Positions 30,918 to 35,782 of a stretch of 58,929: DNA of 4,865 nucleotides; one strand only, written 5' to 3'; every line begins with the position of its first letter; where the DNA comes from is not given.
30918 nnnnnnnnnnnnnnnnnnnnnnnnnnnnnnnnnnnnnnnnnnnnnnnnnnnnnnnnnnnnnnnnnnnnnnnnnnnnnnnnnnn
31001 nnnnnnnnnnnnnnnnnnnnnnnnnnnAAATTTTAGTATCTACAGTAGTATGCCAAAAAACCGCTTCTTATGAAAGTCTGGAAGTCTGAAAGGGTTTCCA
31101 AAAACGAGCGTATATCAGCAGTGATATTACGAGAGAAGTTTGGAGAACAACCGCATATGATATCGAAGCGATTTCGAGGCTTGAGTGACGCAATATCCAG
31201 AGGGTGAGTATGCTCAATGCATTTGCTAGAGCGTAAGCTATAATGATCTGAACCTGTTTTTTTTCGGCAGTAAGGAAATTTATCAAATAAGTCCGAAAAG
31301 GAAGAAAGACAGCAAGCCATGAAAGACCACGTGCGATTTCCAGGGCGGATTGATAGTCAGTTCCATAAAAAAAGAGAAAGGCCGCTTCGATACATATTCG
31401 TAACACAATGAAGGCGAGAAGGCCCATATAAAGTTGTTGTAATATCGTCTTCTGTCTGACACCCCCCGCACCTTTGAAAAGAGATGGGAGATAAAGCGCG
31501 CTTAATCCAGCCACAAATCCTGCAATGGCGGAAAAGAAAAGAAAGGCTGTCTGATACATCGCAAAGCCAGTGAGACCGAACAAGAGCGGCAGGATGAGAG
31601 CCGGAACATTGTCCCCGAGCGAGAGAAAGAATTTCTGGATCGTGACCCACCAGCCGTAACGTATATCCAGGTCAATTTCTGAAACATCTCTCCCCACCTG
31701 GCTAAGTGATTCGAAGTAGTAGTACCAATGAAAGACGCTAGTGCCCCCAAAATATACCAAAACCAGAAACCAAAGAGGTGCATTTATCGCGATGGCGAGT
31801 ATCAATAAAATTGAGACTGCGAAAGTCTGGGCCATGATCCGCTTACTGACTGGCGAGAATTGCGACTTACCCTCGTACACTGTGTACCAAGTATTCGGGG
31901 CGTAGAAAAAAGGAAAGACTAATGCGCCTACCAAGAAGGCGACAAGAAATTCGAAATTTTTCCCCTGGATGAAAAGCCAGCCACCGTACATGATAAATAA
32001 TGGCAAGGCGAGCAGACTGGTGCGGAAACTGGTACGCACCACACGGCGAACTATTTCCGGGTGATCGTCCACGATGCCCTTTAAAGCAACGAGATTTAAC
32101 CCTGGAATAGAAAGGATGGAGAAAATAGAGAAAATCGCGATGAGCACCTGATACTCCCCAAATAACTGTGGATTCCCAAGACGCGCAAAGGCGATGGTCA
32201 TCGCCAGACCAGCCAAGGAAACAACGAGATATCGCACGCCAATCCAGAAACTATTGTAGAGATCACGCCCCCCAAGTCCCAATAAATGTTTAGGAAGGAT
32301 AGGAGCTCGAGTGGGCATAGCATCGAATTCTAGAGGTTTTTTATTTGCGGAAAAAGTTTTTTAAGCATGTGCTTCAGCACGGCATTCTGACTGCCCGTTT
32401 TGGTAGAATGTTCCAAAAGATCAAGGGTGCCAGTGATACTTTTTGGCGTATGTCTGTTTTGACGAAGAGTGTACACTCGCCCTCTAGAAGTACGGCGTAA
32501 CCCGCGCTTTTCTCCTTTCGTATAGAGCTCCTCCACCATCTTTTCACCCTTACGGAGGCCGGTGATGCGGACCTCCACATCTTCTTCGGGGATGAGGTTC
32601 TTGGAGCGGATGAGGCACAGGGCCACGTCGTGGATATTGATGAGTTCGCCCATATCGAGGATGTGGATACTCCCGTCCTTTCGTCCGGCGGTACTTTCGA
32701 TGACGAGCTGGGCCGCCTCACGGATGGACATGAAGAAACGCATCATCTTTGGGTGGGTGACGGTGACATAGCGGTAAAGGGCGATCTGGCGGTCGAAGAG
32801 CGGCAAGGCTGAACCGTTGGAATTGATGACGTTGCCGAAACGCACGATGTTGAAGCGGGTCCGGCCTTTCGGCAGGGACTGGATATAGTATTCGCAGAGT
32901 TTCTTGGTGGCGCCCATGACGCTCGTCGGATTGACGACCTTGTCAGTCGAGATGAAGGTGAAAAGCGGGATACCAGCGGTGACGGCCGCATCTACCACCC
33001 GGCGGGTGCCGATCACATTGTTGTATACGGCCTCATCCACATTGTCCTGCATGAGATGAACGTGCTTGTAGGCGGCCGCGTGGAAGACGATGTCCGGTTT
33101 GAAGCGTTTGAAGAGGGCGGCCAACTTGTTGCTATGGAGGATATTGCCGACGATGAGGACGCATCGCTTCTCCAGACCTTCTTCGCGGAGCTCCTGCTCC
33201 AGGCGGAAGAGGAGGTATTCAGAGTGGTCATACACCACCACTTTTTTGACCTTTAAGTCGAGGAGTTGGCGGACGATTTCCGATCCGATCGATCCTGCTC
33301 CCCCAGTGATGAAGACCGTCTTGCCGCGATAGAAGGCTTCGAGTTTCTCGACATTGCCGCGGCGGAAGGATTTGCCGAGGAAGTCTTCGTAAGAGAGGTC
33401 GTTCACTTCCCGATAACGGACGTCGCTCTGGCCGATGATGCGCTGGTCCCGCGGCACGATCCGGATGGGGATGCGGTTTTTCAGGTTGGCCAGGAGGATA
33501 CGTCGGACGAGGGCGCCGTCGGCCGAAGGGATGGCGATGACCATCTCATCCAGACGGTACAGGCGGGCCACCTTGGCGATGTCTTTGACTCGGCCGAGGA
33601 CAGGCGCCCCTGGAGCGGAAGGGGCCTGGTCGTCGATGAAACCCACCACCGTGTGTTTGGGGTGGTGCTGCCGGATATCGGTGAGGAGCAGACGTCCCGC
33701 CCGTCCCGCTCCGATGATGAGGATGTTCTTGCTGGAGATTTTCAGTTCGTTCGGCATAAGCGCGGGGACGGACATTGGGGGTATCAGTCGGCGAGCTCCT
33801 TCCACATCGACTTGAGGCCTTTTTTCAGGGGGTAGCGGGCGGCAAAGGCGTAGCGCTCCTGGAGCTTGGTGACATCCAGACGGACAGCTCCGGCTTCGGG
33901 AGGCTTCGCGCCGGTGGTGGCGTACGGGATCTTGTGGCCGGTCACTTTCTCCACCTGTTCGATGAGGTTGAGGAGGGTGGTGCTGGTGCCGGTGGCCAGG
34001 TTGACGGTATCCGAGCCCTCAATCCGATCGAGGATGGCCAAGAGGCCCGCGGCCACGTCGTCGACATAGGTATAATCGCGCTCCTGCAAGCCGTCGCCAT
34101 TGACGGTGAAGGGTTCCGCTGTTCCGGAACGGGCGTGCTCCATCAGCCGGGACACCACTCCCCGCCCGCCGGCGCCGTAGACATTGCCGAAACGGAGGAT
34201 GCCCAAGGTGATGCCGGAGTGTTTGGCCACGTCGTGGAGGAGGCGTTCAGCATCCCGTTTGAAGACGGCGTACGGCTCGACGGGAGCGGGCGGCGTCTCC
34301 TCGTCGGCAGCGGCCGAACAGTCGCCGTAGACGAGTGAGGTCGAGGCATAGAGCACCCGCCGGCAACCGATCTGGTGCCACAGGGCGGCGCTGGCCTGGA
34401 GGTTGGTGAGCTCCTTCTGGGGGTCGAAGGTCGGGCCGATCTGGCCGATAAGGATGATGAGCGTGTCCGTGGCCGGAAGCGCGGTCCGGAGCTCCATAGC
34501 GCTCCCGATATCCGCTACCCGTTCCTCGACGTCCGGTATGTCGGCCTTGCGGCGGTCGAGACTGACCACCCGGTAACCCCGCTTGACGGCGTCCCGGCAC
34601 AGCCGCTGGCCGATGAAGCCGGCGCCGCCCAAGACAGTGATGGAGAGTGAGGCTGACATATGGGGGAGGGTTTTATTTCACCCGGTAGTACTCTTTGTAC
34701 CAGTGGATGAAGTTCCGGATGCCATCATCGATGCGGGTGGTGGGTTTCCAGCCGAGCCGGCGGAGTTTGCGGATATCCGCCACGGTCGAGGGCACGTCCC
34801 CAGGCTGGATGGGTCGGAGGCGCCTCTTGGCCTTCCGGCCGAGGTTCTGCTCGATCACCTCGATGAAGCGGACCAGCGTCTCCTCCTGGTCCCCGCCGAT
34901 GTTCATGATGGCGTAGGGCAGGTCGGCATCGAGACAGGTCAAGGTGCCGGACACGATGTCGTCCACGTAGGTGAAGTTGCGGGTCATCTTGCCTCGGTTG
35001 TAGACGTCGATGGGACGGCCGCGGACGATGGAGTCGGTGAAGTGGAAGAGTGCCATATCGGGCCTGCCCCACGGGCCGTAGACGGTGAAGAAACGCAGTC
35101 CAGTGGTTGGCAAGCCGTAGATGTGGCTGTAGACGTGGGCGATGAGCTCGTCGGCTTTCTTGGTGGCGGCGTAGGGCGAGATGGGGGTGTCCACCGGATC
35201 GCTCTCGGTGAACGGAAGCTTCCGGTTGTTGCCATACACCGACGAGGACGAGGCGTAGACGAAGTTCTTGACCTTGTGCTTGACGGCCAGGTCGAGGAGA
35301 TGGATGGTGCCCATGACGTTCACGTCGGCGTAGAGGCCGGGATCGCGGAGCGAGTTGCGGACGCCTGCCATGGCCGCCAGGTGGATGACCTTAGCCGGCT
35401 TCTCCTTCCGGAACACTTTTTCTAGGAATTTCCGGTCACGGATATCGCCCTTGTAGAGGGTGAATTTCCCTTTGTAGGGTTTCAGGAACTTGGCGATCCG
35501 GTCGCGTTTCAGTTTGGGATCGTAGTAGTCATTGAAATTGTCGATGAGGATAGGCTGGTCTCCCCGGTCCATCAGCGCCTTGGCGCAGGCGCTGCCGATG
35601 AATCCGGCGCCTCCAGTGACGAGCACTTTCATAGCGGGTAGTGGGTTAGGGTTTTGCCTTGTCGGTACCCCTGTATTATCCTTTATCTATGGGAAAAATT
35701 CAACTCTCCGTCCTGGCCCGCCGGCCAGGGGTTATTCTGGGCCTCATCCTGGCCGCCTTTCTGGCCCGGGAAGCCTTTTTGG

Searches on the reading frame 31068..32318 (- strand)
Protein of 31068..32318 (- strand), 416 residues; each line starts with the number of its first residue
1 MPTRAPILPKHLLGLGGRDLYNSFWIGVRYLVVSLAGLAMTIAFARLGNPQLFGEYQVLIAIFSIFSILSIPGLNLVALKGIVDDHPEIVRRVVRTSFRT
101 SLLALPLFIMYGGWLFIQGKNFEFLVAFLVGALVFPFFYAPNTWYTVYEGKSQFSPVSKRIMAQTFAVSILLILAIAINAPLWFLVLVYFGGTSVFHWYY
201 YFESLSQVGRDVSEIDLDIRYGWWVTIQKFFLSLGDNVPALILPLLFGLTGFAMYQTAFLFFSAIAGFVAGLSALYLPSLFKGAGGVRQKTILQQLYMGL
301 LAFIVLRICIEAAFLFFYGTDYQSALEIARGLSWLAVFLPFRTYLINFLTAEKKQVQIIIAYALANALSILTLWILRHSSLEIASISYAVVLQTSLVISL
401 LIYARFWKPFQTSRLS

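Call 3: search_protein_families(library=pfam, proteins=[window:31068-32318:-], max_evalue=0.01)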
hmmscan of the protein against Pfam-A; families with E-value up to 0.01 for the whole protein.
window:31068-32318:- (416 aa): 1 family
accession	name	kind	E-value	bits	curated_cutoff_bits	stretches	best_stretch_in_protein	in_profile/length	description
PF01943.22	Polysacc_synt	-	1.4e-08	34.9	28.2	1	22-274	4-263/274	Polysaccharide biosynthesis protein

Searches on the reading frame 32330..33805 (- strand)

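Call 3: search_protein_families(library=pfam, proteins=[window:32330-33805:-], max_evalue=0.01)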
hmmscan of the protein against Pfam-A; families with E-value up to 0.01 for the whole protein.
window:32330-33805:- (491 aa): 16 families
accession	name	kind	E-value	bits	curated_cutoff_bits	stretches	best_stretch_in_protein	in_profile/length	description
PF02719.21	Polysacc_synt_2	-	6.9e-93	311.5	20.2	1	164-434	1-280/293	Polysaccharide biosynthesis protein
PF01370.27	Epimerase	-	2.7e-20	73.3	20.9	1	164-293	1-121/240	NAD dependent epimerase/dehydratase family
PF16363.11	GDP_Man_Dehyd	-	4e-16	59.8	27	1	165-290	1-132/332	GDP-mannose 4,6 dehydratase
PF01073.25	3Beta_HSD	-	3.4e-15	56.3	22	1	166-294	2-123/280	3-beta hydroxysteroid dehydrogenase/isomerase family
PF04321.23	RmlD_sub_bind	-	1.3e-13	51.2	27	1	163-331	2-156/287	RmlD substrate binding domain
PF07993.18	NAD_binding_4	-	8.7e-10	38.6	20.1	1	166-294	1-143/258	Male sterility protein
PF13727.12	CoA_binding_3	-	4.4e-09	37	25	1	27-118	79-175/175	CoA-binding domain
PF01488.26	Shikimate_DH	-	1.9e-07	31.7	24.3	0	161-275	12-113/138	Shikimate / quinate 5-dehydrogenase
PF13460.12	NAD_binding_10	-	8.2e-07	29.5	27.2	1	168-293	1-104/184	NAD(P)H-binding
PF00106.31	adh_short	-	9.3e-06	25.7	26.6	1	162-272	1-117/195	short chain dehydrogenase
PF02254.24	TrkA_N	-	9.4e-05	23.1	23.8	0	169-205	5-40/116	TrkA-N domain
PF17836.7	PglD_N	-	0.00023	22.1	23.4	1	27-92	1-65/78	PglD N-terminal domain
PF01408.29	GFO_IDH_MocA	-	0.0003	21.9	24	1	27-100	2-78/120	Oxidoreductase family, NAD-binding Rossmann fold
PF03435.24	Sacchrp_dh_NADP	-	0.00039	21.2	25.1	0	28-62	1-37/129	Saccharopine dehydrogenase NADP binding domain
PF05368.20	NmrA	-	0.00099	19.2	27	1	162-341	3-168/298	NmrA-like family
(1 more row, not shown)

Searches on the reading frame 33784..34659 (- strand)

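Call 3: search_protein_families(library=pfam, proteins=[window:33784-34659:-], max_evalue=0.01)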
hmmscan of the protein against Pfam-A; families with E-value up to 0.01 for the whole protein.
window:33784-34659:- (291 aa): 7 families
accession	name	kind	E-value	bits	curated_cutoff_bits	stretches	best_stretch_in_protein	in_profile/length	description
PF01370.27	Epimerase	-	1.8e-37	129.5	20.9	1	7-221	1-239/240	NAD dependent epimerase/dehydratase family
PF16363.11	GDP_Man_Dehyd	-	5.2e-22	79.2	27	2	98-248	120-274/332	GDP-mannose 4,6 dehydratase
PF04321.23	RmlD_sub_bind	-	7e-12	45.5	27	2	101-242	95-233/287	RmlD substrate binding domain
PF01073.25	3Beta_HSD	-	4.4e-09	36.2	22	1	9-204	2-223/280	3-beta hydroxysteroid dehydrogenase/isomerase family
PF13460.12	NAD_binding_10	-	2e-08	34.8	27.2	1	11-164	1-150/184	NAD(P)H-binding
PF02719.21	Polysacc_synt_2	-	2.8e-05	23.9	20.2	1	126-254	134-266/293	Polysaccharide biosynthesis protein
PF07993.18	NAD_binding_4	-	0.0034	17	20.1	0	125-170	172-217/258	Male sterility protein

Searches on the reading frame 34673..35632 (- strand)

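Call 31: search_protein_families(library=pfam, proteins=[window:34673-35632:-], max_evalue=0.0001)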
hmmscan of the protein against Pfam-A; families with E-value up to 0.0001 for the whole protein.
window:34673-35632:- (319 aa): 8 families
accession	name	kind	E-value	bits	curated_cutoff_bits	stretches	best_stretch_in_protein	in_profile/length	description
PF16363.11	GDP_Man_Dehyd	-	1e-57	196.6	27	1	4-307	1-331/332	GDP-mannose 4,6 dehydratase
PF01370.27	Epimerase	-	1.5e-55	188.7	20.9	1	3-246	1-240/240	NAD dependent epimerase/dehydratase family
PF01073.25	3Beta_HSD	-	1.4e-20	73.9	22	1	4-227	1-222/280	3-beta hydroxysteroid dehydrogenase/isomerase family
PF02719.21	Polysacc_synt_2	-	5.1e-15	55.9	20.2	1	3-129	1-128/293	Polysaccharide biosynthesis protein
PF04321.23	RmlD_sub_bind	-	2.8e-14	53.3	27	1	1-281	1-247/287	RmlD substrate binding domain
PF07993.18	NAD_binding_4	-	4.4e-09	36.3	20.1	1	5-190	1-210/258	Male sterility protein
PF08659.16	KR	-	2.6e-06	27.9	22.6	1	3-138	3-146/180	KR domain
PF00106.31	adh_short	-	7.4e-05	22.7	26.6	0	3-119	3-122/195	short chain dehydrogenase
